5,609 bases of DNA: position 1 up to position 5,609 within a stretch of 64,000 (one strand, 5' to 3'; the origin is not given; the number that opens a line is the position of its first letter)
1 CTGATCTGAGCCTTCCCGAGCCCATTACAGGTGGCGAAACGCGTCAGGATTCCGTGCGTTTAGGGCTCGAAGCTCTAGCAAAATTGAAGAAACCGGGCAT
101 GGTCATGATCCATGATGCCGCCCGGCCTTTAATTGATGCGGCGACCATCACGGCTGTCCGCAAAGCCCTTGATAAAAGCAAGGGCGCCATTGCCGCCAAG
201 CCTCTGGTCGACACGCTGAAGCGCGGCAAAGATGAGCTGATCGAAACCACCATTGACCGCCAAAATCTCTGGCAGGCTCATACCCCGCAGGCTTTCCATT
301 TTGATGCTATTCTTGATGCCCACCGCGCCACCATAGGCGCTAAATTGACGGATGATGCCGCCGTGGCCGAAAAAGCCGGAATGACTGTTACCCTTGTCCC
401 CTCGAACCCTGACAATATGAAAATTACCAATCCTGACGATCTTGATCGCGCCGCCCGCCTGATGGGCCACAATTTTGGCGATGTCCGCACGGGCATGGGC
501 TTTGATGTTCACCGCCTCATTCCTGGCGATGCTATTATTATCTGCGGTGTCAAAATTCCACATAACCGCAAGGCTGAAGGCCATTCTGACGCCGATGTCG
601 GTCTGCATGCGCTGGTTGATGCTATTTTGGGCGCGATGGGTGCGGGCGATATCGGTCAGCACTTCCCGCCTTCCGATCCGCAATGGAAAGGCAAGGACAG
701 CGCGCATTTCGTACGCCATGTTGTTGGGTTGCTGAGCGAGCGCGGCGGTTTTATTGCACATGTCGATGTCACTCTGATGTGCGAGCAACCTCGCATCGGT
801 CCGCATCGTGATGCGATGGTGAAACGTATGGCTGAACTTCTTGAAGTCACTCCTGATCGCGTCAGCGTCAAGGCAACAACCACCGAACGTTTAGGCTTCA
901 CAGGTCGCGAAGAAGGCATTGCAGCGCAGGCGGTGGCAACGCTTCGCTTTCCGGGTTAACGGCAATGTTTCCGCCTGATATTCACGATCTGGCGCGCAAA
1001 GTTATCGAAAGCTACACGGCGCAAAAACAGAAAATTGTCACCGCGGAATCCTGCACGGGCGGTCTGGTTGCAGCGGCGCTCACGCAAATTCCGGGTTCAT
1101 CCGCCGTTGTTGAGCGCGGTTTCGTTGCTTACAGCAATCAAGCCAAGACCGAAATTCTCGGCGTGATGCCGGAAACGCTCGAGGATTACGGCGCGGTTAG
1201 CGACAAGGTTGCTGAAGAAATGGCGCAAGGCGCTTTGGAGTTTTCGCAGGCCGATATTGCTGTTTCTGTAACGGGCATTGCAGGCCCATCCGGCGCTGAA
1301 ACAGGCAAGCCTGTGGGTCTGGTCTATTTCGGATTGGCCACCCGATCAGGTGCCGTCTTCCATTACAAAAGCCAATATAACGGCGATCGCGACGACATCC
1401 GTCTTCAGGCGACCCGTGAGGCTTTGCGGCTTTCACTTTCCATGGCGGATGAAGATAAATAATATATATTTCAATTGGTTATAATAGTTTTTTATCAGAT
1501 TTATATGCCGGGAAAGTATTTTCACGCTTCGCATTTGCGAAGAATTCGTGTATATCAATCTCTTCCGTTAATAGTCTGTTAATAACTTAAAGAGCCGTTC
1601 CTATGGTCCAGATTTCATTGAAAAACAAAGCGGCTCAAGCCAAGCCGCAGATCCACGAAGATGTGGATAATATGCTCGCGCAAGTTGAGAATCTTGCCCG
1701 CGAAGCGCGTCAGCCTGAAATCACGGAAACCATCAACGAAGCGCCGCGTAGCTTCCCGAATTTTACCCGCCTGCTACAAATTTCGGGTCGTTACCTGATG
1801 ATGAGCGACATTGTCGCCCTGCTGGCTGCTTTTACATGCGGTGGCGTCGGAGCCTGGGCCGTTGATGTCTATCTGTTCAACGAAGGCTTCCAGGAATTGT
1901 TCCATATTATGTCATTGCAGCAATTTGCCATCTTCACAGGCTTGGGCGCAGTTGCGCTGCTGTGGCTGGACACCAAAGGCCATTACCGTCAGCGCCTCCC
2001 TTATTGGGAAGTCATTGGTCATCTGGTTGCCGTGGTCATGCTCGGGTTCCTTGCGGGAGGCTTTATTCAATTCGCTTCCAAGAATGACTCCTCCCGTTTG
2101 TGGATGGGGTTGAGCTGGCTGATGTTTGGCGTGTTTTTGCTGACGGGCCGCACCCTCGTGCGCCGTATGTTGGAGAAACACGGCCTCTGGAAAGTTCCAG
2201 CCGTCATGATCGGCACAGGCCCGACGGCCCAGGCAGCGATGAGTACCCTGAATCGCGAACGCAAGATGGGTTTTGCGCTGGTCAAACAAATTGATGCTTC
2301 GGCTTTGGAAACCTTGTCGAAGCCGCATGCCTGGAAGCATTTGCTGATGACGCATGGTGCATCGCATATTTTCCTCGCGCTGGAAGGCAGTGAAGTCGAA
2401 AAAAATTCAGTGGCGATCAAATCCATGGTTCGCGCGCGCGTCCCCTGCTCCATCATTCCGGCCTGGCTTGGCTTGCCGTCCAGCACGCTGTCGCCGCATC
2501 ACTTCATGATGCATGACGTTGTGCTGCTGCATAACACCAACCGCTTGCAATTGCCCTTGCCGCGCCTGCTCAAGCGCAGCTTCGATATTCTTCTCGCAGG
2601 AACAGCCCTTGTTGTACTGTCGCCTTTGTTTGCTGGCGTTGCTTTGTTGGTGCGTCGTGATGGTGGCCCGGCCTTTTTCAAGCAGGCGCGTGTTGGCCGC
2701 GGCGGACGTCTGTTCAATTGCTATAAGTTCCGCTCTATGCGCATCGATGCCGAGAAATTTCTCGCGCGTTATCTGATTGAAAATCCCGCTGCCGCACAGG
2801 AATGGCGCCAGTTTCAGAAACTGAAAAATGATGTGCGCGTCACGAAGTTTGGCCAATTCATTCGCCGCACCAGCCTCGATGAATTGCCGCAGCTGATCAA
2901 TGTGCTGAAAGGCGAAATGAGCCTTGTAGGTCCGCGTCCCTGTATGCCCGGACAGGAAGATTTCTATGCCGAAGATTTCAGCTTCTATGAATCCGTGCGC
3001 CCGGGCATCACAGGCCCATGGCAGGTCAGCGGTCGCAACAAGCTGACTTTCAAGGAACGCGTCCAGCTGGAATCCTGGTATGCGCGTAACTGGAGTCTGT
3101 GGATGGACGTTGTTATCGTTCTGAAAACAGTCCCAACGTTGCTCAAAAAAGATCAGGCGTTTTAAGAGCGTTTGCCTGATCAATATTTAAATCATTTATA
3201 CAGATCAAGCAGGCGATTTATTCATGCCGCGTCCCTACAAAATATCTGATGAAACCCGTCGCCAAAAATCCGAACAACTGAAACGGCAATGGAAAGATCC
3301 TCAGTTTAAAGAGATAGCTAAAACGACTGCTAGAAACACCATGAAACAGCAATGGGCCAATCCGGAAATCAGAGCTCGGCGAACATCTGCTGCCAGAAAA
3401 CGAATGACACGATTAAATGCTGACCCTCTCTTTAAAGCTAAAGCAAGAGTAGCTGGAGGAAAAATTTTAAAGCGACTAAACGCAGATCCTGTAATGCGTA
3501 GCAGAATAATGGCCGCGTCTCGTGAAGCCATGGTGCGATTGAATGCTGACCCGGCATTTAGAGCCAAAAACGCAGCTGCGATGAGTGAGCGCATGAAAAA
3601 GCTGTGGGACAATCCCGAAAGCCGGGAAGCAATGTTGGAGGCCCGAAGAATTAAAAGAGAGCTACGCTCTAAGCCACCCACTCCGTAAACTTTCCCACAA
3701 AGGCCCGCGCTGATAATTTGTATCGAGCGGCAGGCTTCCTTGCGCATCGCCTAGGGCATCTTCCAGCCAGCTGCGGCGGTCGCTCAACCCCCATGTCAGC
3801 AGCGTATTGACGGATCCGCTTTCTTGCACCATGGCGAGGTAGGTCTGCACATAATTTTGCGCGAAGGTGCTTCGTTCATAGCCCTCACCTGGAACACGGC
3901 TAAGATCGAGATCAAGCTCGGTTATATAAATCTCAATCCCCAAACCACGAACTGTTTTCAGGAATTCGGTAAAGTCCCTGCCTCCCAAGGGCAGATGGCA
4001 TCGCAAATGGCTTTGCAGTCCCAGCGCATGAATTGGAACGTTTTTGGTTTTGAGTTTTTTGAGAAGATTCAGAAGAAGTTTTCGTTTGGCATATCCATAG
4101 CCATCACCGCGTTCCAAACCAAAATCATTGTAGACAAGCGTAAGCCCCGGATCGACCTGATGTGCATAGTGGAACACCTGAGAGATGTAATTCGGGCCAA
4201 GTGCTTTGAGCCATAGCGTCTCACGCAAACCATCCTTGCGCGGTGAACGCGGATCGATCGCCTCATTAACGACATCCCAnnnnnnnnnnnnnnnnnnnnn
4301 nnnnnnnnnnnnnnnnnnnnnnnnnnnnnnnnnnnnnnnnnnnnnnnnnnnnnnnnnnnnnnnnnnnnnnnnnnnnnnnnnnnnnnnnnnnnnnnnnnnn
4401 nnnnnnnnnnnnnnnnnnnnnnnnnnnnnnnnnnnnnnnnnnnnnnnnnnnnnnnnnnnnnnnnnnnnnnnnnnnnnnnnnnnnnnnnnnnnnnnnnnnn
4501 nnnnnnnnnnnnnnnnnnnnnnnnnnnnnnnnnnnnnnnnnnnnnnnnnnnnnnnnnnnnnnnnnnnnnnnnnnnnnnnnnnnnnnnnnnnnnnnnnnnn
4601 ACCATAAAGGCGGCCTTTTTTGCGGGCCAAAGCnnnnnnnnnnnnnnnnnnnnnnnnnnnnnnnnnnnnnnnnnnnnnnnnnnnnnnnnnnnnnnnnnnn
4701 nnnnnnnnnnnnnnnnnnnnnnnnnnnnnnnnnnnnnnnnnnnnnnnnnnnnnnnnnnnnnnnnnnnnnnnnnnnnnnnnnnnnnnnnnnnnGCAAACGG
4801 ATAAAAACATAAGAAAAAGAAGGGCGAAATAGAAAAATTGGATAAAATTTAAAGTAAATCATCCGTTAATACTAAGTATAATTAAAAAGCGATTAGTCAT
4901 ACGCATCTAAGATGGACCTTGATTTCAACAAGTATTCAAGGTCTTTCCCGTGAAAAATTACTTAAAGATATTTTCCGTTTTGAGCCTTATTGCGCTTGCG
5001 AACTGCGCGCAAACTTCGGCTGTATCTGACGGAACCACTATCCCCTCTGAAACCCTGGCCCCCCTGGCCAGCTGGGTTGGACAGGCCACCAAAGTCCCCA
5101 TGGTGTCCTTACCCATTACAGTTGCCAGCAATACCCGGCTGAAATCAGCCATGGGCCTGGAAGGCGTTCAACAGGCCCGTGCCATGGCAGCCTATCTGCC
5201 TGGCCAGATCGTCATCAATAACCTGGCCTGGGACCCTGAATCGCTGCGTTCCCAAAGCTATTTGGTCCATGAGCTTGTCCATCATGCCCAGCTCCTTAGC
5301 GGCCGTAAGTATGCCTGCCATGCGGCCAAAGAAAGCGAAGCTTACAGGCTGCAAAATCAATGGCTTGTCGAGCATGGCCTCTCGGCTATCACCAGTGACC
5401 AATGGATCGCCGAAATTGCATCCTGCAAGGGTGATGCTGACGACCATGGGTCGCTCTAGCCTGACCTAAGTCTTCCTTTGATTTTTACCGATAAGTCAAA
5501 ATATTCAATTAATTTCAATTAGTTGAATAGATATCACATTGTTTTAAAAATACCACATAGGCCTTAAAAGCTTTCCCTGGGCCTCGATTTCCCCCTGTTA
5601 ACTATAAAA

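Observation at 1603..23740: Approximately 22 kb Wzy-dependent polysaccharide locus with an atypical accessory gene set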

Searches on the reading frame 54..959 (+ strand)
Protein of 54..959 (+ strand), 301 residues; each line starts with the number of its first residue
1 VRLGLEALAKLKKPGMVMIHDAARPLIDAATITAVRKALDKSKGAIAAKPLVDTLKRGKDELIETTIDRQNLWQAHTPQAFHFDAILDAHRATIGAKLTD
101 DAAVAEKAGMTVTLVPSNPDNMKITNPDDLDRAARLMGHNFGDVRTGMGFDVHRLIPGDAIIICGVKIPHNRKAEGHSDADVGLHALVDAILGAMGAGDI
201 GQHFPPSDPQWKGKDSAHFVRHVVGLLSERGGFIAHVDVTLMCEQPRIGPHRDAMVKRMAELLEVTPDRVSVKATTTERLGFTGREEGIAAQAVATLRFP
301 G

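Call 3: search_protein_families(library=pfam, proteins=[window:54-959:+])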
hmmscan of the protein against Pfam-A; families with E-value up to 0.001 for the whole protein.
window:54-959:+ (301 aa): 2 families
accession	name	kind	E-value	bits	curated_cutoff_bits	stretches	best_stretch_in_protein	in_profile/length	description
PF02542.21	YgbB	-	5.7e-64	215.6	26.7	1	145-297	2-154/155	YgbB family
PF01128.25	IspD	-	1.3e-37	130.2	27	1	3-137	83-219/221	2-C-methyl-D-erythritol 4-phosphate cytidylyltransferase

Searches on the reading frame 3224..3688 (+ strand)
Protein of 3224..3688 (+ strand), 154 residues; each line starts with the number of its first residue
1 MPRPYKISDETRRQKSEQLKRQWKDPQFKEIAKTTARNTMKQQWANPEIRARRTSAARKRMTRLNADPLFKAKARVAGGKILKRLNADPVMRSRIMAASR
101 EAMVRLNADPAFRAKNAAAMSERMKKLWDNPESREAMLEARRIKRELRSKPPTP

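Call 3: search_protein_families(library=pfam, proteins=[window:3224-3688:+])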
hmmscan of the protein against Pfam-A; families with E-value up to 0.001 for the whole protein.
window:3224-3688:+ (154 aa): 0 families

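Call 6: search_protein_families(library=ncbifam, proteins=[window:3224-3688:+], max_evalue=0.01)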
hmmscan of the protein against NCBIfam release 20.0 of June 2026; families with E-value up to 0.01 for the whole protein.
window:3224-3688:+ (154 aa): 0 families

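Call 67: search_protein_families(library=pfam, proteins=[window:3224-3688:+], max_evalue=1)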
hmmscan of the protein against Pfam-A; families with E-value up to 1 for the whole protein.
window:3224-3688:+ (154 aa): 1 family
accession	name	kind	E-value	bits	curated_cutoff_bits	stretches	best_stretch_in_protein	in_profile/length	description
PF21518.3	Sas-5-like_implico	-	0.029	14.5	27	0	83-95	25-37/44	Spindle assembly abnormal protein 5, implico domain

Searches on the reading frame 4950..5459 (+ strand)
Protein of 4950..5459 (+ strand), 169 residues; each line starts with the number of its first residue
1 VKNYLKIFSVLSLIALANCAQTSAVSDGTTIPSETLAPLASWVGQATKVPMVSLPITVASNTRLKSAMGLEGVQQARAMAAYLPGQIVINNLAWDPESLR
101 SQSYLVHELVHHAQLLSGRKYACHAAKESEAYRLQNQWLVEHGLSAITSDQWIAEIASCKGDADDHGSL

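Call 3: search_protein_families(library=pfam, proteins=[window:4950-5459:+])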
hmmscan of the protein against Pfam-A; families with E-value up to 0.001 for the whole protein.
window:4950-5459:+ (169 aa): 1 family
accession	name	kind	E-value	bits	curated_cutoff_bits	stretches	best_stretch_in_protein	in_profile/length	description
PF20352.3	DUF6647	-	2.6e-11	44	24.1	1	27-157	32-162/174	Domain of unknown function (DUF6647)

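Call 6: search_protein_families(library=ncbifam, proteins=[window:4950-5459:+], max_evalue=0.01)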
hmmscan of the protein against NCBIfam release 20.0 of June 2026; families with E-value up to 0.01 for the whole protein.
window:4950-5459:+ (169 aa): 0 families
